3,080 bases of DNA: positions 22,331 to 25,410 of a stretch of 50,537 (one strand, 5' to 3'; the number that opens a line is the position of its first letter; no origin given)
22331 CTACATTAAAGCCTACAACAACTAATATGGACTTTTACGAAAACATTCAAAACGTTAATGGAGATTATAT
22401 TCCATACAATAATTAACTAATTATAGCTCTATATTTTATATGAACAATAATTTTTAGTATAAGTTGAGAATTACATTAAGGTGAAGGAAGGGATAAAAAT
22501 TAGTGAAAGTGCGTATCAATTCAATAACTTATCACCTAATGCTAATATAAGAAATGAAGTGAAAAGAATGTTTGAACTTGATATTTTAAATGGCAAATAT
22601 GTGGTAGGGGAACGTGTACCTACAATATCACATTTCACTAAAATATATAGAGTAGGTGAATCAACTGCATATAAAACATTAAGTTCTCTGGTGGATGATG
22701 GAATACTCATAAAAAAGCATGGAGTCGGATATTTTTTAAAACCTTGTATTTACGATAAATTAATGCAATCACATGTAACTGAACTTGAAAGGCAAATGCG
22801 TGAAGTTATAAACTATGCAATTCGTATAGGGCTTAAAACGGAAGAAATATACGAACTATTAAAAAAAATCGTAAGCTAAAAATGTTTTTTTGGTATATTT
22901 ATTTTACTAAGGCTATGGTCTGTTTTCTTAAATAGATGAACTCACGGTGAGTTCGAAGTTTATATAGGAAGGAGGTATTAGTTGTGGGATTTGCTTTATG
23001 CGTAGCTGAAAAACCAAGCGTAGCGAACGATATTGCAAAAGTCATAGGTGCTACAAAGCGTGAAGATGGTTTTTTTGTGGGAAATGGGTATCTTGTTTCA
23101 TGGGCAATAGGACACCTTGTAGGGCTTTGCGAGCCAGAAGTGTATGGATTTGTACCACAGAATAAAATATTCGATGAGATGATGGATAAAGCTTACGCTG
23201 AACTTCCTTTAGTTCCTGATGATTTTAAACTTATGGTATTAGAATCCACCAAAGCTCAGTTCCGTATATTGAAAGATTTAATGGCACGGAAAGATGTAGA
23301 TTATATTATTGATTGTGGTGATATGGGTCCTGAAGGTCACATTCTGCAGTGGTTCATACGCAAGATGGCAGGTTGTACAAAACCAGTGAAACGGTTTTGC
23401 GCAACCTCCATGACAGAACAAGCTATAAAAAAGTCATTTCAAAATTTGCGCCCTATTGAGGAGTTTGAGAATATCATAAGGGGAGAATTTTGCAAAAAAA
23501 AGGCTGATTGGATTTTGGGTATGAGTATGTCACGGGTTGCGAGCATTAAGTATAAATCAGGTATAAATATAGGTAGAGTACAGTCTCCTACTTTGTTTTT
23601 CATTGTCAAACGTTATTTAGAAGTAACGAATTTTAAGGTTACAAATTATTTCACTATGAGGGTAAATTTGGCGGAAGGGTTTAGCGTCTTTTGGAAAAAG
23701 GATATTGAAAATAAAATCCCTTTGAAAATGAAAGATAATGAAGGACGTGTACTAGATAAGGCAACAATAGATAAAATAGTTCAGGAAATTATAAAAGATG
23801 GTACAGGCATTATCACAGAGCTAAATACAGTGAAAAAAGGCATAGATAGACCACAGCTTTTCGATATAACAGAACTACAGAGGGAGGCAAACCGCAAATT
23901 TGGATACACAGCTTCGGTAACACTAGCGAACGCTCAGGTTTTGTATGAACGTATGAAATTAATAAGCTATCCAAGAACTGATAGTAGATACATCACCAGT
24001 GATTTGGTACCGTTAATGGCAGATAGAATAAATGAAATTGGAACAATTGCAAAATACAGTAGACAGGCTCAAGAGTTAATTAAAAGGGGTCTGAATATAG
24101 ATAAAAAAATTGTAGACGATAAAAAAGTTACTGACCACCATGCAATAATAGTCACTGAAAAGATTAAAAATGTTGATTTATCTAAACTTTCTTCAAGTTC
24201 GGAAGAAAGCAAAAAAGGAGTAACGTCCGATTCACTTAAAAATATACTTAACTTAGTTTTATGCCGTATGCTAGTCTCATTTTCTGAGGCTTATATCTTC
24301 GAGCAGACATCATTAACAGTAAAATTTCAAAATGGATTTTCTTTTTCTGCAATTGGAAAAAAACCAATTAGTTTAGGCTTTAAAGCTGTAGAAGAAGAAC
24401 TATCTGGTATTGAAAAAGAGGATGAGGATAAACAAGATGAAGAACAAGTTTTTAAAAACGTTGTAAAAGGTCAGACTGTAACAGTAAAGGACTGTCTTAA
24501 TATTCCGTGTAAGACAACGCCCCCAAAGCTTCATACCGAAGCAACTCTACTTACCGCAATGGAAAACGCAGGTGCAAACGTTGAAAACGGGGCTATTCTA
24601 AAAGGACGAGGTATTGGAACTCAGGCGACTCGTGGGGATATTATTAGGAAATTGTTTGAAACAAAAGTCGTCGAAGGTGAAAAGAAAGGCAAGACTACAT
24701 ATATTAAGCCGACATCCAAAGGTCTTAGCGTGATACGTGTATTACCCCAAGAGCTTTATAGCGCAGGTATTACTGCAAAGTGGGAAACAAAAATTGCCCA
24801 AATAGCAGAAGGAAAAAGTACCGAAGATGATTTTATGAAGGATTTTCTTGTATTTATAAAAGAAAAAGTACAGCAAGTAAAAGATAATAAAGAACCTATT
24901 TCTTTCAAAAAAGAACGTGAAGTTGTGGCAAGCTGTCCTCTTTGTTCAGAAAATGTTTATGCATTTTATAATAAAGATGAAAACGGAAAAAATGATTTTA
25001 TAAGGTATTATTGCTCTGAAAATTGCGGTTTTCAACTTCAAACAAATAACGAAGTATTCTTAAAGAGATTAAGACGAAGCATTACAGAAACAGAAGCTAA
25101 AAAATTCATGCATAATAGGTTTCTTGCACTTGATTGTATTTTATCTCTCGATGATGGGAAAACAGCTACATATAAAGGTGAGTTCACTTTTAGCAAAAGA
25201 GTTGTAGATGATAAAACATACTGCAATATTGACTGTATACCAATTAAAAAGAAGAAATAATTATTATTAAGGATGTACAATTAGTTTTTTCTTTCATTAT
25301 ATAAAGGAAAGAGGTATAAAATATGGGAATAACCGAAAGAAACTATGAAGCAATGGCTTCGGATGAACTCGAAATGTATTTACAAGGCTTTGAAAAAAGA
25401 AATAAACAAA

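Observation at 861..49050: Fourteen copies of a 15-bp perfect palindrome AACTCAC-S-GTGAGTT dispersed round the whole replicon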

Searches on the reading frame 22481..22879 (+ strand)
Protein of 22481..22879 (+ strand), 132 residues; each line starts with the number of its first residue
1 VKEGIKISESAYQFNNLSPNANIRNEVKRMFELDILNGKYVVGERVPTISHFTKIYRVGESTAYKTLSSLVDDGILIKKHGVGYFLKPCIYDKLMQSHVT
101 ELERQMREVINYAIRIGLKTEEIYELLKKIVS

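Call 7: search_protein_families(library=pfam, proteins=[window:22481-22879:+], max_evalue=0.01)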
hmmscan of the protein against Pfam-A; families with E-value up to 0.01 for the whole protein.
window:22481-22879:+ (132 aa): 1 family
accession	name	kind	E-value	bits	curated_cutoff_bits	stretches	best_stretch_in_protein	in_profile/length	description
PF00392.27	GntR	-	1.1e-07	31.8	27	1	25-85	3-63/64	Bacterial regulatory proteins, gntR family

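Call 70: search_protein_families(library=ncbifam, proteins=[window:22481-22879:+], max_evalue=0.01)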
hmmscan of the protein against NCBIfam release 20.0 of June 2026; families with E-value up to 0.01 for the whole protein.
window:22481-22879:+ (132 aa): 10 families
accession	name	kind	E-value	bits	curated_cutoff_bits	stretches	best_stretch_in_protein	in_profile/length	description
NF008491.0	PRK11402.1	subfamily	7.9e-09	35.4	269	1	25-87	14-76/243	GntR family transcriptional regulator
TIGR02018.2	his_ut_repres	equivalog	1.1e-06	28.2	220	1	26-87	3-64/226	histidine utilization transcriptional repressor HutC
NF047563.1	modulin_PmtR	equivalog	6.8e-06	26.1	200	1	20-130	10-120/125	PSM export ABC transporter transcriptional regulator PmtR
TIGR02404.1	trehalos_R_Bsub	equivalog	1.3e-05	25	211.95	1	31-85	9-63/233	trehalose operon repressor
TIGR02325.1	C_P_lyase_phnF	equivalog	3.4e-05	23.5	156.8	1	26-87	12-73/238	phosphonate metabolism transcriptional regulator PhnF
NF041547.1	GntR_LSA1692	equivalog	0.00012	21.8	275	1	25-86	4-65/233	GntR family transcriptional regulator, LSA1692 subfamily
NF052282.1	PLP_TF_PdxR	equivalog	0.00017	20.8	320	1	32-103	11-82/448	MocR-like pyridoxine biosynthesis transcription factor PdxR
NF011575.0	PRK14999.1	equivalog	0.0004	19.8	424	1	18-86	8-76/241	histidine utilization repressor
NF033725.0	borfam_49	equivalog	0.00062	20.3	60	1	21-129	14-123/150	chromosome replication/partitioning protein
NF007486.0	PRK10079.1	equivalog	0.0063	16.3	363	1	36-91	25-80/241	phosphonate metabolism transcriptional regulator PhnF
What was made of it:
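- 22481..22879 (+): small GntR (YtrA/PmtR-like) paralogue 1; possible binder of the promoter-spacer palindrome. calls 7, 70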

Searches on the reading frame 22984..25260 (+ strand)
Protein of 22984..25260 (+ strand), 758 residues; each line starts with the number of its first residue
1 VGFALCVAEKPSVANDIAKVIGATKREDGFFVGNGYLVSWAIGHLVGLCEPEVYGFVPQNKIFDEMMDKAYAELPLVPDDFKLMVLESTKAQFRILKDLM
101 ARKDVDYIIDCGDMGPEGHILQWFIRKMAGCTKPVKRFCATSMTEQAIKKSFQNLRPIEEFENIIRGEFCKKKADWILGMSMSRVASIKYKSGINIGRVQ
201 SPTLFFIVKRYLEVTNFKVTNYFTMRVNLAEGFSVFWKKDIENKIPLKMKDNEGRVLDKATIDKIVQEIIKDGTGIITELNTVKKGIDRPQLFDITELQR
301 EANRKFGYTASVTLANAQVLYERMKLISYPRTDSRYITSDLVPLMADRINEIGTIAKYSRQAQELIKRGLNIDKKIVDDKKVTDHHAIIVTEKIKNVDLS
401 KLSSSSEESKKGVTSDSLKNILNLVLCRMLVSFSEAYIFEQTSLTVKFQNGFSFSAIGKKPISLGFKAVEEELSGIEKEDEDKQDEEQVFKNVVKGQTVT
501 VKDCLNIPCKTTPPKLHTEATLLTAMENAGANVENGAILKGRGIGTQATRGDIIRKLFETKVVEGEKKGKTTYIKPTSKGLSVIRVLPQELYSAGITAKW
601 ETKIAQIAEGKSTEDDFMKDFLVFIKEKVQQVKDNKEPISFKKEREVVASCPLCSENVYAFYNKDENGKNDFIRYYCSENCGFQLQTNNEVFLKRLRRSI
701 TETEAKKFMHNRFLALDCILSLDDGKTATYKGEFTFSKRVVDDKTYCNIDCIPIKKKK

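Call 56: search_protein_families(library=pfam, proteins=[window:22984-25260:+], max_evalue=0.001)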
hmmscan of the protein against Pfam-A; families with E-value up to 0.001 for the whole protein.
window:22984-25260:+ (758 aa): 2 families
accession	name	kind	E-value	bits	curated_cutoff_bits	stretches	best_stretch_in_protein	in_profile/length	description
PF01131.25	Topoisom_bac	-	2.5e-93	313.8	35.1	1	161-619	3-411/411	DNA topoisomerase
PF01751.28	Toprim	-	2.3e-05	24.9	23.1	1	5-133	2-86/96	Toprim domain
